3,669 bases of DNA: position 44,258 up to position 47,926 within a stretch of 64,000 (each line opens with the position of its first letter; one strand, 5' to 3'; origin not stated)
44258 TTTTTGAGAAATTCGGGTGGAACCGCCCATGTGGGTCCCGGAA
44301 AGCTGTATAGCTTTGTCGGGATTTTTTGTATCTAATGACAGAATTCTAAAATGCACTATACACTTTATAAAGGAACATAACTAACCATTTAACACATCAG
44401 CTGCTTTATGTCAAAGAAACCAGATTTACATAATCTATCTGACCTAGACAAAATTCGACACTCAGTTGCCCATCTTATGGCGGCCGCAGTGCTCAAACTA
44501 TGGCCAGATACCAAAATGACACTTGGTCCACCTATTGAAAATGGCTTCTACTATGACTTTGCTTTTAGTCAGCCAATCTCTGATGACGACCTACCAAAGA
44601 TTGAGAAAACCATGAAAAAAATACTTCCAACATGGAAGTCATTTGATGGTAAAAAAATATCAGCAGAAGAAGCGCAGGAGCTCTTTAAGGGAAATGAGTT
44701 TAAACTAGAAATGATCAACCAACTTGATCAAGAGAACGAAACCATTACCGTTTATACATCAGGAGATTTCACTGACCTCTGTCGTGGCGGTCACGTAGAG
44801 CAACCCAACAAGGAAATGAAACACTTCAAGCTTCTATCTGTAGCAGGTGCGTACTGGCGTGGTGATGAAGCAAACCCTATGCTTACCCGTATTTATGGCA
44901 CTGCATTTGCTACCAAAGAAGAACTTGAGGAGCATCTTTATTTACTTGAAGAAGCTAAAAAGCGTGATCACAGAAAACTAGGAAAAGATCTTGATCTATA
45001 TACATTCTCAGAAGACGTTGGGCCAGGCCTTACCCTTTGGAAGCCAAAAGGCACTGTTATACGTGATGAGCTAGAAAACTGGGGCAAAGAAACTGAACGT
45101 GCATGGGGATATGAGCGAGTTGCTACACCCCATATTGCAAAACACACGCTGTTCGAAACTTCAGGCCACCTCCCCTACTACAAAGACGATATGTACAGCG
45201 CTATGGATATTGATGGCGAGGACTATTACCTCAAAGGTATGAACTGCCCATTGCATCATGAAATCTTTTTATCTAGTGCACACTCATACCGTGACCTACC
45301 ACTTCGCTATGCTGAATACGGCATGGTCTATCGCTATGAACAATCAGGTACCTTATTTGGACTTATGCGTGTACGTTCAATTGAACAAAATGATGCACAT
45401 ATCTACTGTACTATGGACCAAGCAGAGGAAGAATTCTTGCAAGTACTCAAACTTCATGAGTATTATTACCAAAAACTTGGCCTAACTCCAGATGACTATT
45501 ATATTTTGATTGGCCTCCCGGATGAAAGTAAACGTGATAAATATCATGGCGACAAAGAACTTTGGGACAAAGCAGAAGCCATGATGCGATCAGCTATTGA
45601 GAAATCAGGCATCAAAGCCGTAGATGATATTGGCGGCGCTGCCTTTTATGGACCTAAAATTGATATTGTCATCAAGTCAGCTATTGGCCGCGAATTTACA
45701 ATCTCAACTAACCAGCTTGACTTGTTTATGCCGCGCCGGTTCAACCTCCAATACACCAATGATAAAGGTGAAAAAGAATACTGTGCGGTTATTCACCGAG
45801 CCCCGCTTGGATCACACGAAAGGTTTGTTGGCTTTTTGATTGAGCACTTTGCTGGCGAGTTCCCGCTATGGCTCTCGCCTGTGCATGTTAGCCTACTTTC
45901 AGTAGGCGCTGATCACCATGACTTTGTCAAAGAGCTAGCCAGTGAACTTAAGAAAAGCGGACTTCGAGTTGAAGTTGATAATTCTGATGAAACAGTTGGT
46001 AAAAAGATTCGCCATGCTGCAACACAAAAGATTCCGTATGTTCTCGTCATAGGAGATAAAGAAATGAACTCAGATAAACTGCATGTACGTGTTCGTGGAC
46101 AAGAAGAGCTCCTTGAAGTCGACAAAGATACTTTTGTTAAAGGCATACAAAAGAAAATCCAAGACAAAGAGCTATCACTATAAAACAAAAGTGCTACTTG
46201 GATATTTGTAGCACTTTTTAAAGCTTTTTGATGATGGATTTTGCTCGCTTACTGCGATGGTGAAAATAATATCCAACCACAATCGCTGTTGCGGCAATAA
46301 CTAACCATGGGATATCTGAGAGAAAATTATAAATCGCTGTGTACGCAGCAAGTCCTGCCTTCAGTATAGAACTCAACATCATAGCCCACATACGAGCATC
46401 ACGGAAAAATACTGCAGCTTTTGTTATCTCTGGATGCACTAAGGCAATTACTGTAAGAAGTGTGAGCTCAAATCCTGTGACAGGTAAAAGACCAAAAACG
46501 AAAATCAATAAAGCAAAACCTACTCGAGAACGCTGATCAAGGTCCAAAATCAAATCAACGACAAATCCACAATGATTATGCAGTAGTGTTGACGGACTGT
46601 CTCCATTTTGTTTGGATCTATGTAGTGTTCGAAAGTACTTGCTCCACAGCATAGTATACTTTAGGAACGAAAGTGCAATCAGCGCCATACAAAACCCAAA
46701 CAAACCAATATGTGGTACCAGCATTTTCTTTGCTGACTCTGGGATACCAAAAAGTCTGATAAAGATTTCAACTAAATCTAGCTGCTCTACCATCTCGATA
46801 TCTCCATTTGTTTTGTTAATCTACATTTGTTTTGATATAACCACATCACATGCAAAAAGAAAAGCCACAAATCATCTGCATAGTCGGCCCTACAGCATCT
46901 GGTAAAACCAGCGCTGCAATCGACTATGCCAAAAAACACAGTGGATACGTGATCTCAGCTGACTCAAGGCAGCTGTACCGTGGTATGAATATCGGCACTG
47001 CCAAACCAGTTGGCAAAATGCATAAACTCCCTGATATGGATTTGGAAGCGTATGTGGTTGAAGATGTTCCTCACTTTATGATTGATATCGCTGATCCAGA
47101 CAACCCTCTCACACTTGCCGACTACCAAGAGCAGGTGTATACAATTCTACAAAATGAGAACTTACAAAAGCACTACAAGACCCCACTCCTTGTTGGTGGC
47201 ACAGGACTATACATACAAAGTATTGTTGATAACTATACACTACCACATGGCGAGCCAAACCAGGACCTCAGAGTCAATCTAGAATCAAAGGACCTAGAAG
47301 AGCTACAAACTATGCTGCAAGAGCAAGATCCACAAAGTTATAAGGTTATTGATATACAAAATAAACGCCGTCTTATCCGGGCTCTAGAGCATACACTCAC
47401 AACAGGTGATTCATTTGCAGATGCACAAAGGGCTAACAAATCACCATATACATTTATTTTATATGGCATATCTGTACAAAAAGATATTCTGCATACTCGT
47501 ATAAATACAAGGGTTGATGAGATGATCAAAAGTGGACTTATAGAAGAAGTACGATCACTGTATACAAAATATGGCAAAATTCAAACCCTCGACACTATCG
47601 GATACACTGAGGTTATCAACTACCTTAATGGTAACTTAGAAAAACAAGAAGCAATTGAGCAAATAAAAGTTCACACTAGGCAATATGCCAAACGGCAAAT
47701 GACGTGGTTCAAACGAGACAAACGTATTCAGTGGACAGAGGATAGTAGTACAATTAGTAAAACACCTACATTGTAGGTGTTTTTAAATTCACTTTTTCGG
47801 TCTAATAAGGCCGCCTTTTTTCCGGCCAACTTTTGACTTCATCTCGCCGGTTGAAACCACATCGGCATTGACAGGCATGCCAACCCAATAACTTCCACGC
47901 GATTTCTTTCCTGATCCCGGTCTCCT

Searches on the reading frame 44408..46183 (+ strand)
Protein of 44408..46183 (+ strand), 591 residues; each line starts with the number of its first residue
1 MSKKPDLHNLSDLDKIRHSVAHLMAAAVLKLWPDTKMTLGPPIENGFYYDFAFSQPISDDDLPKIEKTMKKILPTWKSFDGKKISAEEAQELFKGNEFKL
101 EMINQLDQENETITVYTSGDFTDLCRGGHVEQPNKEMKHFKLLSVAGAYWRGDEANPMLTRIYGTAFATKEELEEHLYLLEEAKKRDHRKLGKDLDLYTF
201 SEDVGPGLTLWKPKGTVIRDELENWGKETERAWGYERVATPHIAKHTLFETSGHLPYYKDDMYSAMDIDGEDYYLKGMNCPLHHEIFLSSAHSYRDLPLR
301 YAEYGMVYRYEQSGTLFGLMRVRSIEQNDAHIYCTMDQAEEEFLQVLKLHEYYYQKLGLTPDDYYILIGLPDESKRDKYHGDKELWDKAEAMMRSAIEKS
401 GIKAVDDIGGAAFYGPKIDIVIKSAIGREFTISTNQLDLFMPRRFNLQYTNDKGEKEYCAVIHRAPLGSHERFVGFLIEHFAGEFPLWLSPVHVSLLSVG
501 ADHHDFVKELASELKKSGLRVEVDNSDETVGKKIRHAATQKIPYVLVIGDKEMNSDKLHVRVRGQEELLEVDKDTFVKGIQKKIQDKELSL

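Call 7: search_protein_families(library=pfam, proteins=[window:44408-46183:+])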
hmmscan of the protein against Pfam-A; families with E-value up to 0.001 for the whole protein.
window:44408-46183:+ (591 aa): 3 families
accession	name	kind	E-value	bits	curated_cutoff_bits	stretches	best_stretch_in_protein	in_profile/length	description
PF00587.30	tRNA-synt_2b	-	2.7e-35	122.5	29.3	1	269-481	7-179/179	tRNA synthetase class II core domain (G, H, P, S and T)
PF03129.25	HGTP_anticodon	-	4.6e-22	78.4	21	1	494-583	2-94/94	Anticodon binding domain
PF07973.19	tRNA_SAD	-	2.2e-08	34.4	24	1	113-163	1-44/44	Threonyl and Alanyl tRNA synthetase second additional domain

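Call 10: find_related_loci(query=window:44408-46183:+, collection=genome_contigs, flank=3000)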
Query window:44408-46183:+ (591 aa) in genome_contigs; peptide patterns used: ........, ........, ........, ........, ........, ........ (x = any residue, [..] = any of these).
366 stretches matched a pattern; 145 encode a relative of the query (tblastn E <= 1e-3); the best 80 are kept; 80 distinct loci.
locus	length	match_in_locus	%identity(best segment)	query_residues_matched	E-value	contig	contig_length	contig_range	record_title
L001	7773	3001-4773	76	1-591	0e+0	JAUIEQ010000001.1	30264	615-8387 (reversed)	MAG: bacterium isolate 8_bin.40 NODE_1663_length_30264_cov_0.800378, whole genome shotgun sequence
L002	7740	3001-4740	65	11-589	0e+0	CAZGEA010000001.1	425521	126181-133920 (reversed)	MAG TPA_asm: uncultured Gammaproteobacteria bacterium isolate SRP286056_co1_758 genome assembly, contig: NODE_3_length_4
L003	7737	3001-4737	64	13-588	0e+0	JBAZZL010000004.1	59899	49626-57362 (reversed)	MAG: Patescibacteria group bacterium isolate SO_2017_GW3_15 scaffold_445_c1_OW296A_2017, whole genome shotgun sequence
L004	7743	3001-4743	61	11-591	0e+0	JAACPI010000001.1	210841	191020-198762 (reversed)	MAG: bacterium isolate CG_2015-02_35_19 CG_2015-02_curated_scaffold_31, whole genome shotgun sequence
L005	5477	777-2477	62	16-577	0e+0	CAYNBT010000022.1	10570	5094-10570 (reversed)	MAG TPA_asm: uncultured Candidatus Saccharibacteria bacterium isolate SRP342105_co1_255 genome assembly, contig: NODE_86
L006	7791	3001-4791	61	1-591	0e+0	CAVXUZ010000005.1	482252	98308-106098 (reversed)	MAG: uncultured candidate division WWE3 bacterium isolate MFD04716.bin.1.185 genome assembly, contig: contig_27056, whol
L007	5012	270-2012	60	16-591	0e+0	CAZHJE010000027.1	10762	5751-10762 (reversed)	MAG TPA_asm: uncultured Candidatus Saccharibacteria bacterium isolate SRP329715_co1_402 genome assembly, contig: NODE_94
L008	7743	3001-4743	60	16-591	0e+0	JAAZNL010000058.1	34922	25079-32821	MAG: candidate division WWE3 bacterium isolate AS27yjCOA_165 157662_AS27, whole genome shotgun sequence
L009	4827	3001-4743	59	16-591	0e+0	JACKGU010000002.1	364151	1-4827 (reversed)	MAG: Candidatus Nomurabacteria bacterium isolate HK-STAS-PATE-46 HK-STAS-PATE-46_2, whole genome shotgun sequence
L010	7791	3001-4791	57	1-591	0e+0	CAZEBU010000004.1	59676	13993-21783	MAG TPA_asm: uncultured Candidatus Saccharibacteria bacterium isolate SRP128015_co2_294 genome assembly, contig: NODE_82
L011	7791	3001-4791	57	2-591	0e+0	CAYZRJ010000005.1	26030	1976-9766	MAG TPA_asm: uncultured Candidatus Saccharibacteria bacterium isolate SRP062349_co1_296 genome assembly, contig: NODE_22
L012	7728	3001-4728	58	13-588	0e+0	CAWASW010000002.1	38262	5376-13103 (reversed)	MAG: Candidatus Woesebacteria bacterium isolate MFD02832.bin.1.153 genome assembly, contig: contig_14424, whole genome s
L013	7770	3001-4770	58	2-591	0e+0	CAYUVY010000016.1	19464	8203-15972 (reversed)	MAG TPA_asm: uncultured Gammaproteobacteria bacterium isolate SRP298887_co1_124 genome assembly, contig: NODE_2638_lengt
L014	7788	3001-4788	57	1-591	0e+0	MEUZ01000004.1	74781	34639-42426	MAG: candidate division WWE3 bacterium RIFCSPHIGHO2_01_FULL_40_23 rifcsphigho2_01_scaffold_422, whole genome shotgun seq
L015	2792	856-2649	57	1-591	0e+0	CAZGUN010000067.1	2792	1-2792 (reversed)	MAG TPA_asm: uncultured Candidatus Saccharibacteria bacterium isolate SRP136066_co1_184 genome assembly, contig: NODE_77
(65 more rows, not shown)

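Call 20: find_encoding_contigs(protein=window:44408-46183:+, flank=10000, max_places=6)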
Protein window:44408-46183:+ (591 aa): 2 contigs read that carry it; 1 place shown.
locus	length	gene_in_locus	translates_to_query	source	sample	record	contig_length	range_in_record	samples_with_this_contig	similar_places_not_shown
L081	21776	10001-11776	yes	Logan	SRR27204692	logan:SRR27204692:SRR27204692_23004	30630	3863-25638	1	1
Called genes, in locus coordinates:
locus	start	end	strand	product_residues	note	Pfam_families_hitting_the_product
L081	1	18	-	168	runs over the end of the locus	-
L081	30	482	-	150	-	-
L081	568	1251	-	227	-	PF01386:Ribosomal_L25p, PF14693:Ribosomal_TL5_C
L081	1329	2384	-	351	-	PF01098:FTSW_RODA_SPOVE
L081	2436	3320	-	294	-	-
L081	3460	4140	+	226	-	-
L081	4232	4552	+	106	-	-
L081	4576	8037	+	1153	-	PF02811:PHP, PF07733:DNA_pol3_alpha, PF17657:DNA_pol3_finger, PF14579:HHH_6, PF01336:tRNA_anti-codon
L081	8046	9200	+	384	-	-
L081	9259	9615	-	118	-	-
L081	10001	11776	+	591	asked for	PF07973:tRNA_SAD, PF00587:tRNA-synt_2b, PF03129:HGTP_anticodon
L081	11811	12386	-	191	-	-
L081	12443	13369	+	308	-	PF01745:IPT (weak), PF01715:IPPT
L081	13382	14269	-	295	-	-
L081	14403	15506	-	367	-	-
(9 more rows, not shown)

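Call 28: find_related_loci(query=window:44408-46183:+, collection=metagenome_contigs, flank=10000)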
Query window:44408-46183:+ (591 aa) in metagenome_contigs; peptide patterns used: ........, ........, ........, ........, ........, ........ (x = any residue, [..] = any of these).
448 stretches matched a pattern; 153 encode a relative of the query (tblastn E <= 1e-3); the best 80 are kept; 80 distinct loci.
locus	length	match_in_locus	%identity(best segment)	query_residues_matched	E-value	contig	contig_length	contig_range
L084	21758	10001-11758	66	12-587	0e+0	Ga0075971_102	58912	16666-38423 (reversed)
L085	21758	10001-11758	63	13-591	0e+0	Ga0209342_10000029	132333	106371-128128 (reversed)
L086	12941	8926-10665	64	13-591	0e+0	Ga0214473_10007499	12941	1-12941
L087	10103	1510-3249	63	11-591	0e+0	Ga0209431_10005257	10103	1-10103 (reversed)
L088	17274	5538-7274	64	13-588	0e+0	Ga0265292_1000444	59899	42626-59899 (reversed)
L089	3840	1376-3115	63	13-591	0e+0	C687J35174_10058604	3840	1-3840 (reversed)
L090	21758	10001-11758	63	13-591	0e+0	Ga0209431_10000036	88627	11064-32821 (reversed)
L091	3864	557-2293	62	7-585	0e+0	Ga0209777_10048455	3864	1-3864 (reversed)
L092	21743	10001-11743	61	11-591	0e+0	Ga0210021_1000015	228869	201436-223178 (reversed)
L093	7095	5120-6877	61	5-588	0e+0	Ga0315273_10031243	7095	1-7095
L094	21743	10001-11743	61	16-590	0e+0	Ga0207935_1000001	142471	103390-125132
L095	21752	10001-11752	61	10-591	0e+0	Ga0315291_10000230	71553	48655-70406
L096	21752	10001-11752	61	10-591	0e+0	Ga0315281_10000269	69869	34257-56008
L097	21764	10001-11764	60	16-591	0e+0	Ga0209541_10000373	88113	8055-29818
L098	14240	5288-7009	59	16-589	0e+0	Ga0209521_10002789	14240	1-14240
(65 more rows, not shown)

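Call 52: find_homologous_proteins(query=window:44408-46183:+, max_evalue=1e-150)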
Query window:44408-46183:+ (591 aa): 7896 proteins with E <= 1e-150 among 8000 candidates; the best 120 are listed.
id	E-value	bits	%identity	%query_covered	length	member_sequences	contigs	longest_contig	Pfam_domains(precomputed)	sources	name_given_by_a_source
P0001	0.0e+0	1368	100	100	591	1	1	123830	PF03129.26,PF00587.31,PF07973.20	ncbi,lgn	ncbi:MAG: threonine--tRNA ligase [Patescibacteria group bacterium]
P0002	0.0e+0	1073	76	100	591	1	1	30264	PF03129.26,PF00587.31,PF07973.20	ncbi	-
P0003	4.9e-288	975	70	97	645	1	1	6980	PF03129.26,PF00587.31,PF07973.20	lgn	-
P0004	8.0e-285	964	69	98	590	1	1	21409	PF03129.26,PF00587.31,PF07973.20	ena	-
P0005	2.9e-274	929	67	99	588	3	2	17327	PF03129.26,PF00587.31,PF07973.20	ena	-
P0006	2.9e-272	923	62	100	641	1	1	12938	PF03129.26,PF00587.31,PF07973.20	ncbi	-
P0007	1.2e-271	921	66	97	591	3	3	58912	PF03129.26,PF00587.31,PF07973.20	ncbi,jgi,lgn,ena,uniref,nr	ncbi:MAG: Threonine-tRNA ligase [Candidatus Magasanikbacteria bacterium GW2011_GWA2_46_17]|uniref:Th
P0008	1.9e-270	917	66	97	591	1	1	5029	PF03129.26,PF00587.31,PF07973.20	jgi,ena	-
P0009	2.4e-269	913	66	97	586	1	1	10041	PF03129.26,PF00587.31,PF07973.20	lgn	-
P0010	1.4e-264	897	65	98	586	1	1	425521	PF03129.26,PF00587.31,PF07973.20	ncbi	-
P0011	1.8e-264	897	67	98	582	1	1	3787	PF03129.26,PF00587.31,PF07973.20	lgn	-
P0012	7.6e-261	885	65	98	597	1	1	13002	PF03129.26,PF00587.31,PF07973.20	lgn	-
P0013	5.5e-260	882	63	99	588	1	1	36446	PF03129.26,PF00587.31,PF07973.20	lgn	-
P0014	1.2e-259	881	64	98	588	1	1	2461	PF03129.26,PF00587.31,PF07973.20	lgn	-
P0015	6.4e-259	879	63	99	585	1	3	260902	PF03129.26,PF00587.31,PF07973.20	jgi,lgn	jgi:threonyl-tRNA synthetase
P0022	3.8e-253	860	63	99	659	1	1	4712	PF03129.26,PF00587.31,PF07973.20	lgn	-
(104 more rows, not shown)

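Call 53: find_encoding_contigs(protein=P0003, flank=3000, max_places=2)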
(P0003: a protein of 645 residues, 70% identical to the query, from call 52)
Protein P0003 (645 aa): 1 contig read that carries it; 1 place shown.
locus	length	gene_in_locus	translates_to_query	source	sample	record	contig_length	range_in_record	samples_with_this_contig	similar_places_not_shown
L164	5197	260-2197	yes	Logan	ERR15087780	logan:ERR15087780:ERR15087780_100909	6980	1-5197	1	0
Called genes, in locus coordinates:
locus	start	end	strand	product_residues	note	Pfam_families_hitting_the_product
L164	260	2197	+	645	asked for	PF07973:tRNA_SAD, PF00587:tRNA-synt_2b, PF03129:HGTP_anticodon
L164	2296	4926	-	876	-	-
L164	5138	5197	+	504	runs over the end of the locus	PF00919:UPF0004, PF04055:Radical_SAM, PF01938:TRAM (faint)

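Call 54: find_encoding_contigs(protein=P0004, flank=10000, max_places=2)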
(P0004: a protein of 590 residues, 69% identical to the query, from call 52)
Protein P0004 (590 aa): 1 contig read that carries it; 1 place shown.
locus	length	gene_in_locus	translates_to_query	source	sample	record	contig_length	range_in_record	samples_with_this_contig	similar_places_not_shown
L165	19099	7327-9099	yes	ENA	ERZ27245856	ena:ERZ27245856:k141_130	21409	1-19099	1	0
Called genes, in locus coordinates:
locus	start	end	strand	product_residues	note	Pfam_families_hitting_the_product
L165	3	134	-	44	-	?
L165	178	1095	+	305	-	PF00579:tRNA-synt_1b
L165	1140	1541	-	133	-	-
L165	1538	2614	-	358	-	-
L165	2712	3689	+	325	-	-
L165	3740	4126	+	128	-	PF05635:23S_rRNA_IVP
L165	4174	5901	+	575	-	PF05157:MshEN, PF00437:T2SSE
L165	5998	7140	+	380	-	-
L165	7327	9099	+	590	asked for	PF07973:tRNA_SAD, PF00587:tRNA-synt_2b, PF03129:HGTP_anticodon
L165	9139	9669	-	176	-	-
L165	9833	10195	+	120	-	-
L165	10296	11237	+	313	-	PF01715:IPPT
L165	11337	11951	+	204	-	-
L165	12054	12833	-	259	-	PF00215:OMPdecase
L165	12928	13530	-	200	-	PF00156:Pribosyltran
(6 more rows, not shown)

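Call 55: find_encoding_contigs(protein=P0005, flank=10000, max_places=2)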
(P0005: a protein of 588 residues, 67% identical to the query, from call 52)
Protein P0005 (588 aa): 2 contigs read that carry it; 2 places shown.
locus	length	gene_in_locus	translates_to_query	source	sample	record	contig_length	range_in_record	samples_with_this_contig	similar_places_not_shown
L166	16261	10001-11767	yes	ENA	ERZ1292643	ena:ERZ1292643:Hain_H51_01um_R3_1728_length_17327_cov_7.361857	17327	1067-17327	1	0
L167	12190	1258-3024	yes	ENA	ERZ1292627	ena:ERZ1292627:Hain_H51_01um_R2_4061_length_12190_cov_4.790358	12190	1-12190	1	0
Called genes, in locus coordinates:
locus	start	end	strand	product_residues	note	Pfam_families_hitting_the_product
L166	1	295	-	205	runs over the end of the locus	PF13483:Lactamase_B_3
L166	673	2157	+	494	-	-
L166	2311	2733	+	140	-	-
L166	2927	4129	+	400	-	PF00575:S1, PF23459:S1_RRP5 (faint), PF00575:S1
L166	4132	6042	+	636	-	PF06068:TIP49 (faint), PF00004:AAA, PF07728:AAA_5 (weak), PF17862:AAA_lid_3, PF01434:Peptidase_M41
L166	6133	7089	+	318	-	-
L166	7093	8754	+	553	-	PF00437:T2SSE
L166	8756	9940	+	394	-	-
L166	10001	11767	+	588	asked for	PF07973:tRNA_SAD (weak), PF00587:tRNA-synt_2b, PF03129:HGTP_anticodon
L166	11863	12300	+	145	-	-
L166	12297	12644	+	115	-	-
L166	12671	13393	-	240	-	-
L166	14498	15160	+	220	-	PF24906:Zf_WRKY19 (faint)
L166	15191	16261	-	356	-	?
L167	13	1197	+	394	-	-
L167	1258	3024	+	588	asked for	PF07973:tRNA_SAD (weak), PF00587:tRNA-synt_2b, PF03129:HGTP_anticodon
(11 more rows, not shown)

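Call 57: find_encoding_contigs(protein=P0006, flank=3000, max_places=1)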
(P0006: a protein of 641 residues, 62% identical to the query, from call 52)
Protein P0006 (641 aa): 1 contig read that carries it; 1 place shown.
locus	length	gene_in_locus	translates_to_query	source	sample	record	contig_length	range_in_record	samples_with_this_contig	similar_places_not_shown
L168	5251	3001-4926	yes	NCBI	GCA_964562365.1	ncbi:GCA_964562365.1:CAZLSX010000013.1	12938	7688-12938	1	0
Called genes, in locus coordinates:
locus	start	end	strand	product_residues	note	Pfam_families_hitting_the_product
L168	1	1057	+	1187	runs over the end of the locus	PF02811:PHP, PF07733:DNA_pol3_alpha, PF17657:DNA_pol3_finger, PF14579:HHH_6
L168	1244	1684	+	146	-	-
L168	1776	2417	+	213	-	-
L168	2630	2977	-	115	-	-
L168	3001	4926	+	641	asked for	PF07973:tRNA_SAD, PF00587:tRNA-synt_2b, PF03129:HGTP_anticodon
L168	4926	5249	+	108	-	?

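Call 58: find_encoding_contigs(protein=P0022, flank=3000, max_places=1)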
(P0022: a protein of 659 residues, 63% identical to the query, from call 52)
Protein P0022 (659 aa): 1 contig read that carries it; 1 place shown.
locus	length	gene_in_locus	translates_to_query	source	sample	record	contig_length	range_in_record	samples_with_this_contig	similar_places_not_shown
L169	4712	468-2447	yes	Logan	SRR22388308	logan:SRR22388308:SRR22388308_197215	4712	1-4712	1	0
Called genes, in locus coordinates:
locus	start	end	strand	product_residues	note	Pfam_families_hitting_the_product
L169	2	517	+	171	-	?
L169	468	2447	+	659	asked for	PF07973:tRNA_SAD, PF00587:tRNA-synt_2b, PF03129:HGTP_anticodon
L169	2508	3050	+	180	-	PF05198:IF3_N, PF00707:IF3_C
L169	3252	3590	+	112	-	PF00453:Ribosomal_L20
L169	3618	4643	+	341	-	PF02912:Phe_tRNA-synt_N, PF01409:tRNA-synt_2d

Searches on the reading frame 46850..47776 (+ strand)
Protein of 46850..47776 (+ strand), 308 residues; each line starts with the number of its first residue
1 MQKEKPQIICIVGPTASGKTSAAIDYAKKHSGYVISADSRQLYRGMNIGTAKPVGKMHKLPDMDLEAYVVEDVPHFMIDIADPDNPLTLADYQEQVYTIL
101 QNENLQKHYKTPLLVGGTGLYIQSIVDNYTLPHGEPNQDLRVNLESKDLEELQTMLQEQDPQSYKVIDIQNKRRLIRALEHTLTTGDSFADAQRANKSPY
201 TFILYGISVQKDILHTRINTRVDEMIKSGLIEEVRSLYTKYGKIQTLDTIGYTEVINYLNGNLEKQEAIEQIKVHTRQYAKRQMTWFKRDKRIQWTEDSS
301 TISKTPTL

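Call 7: search_protein_families(library=pfam, proteins=[window:46850-47776:+])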
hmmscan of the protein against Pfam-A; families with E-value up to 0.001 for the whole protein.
window:46850-47776:+ (308 aa): 3 families
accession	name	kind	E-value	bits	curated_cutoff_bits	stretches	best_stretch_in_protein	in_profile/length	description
PF01715.23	IPPT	-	1.8e-70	237.8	23.6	1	41-290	1-243/243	IPP transferase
PF01745.22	IPT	-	3.3e-10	40.2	20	1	7-54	2-49/233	Isopentenyl transferase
PF13238.12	AAA_18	-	0.00076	20.4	29.4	0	9-64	1-54/128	AAA domain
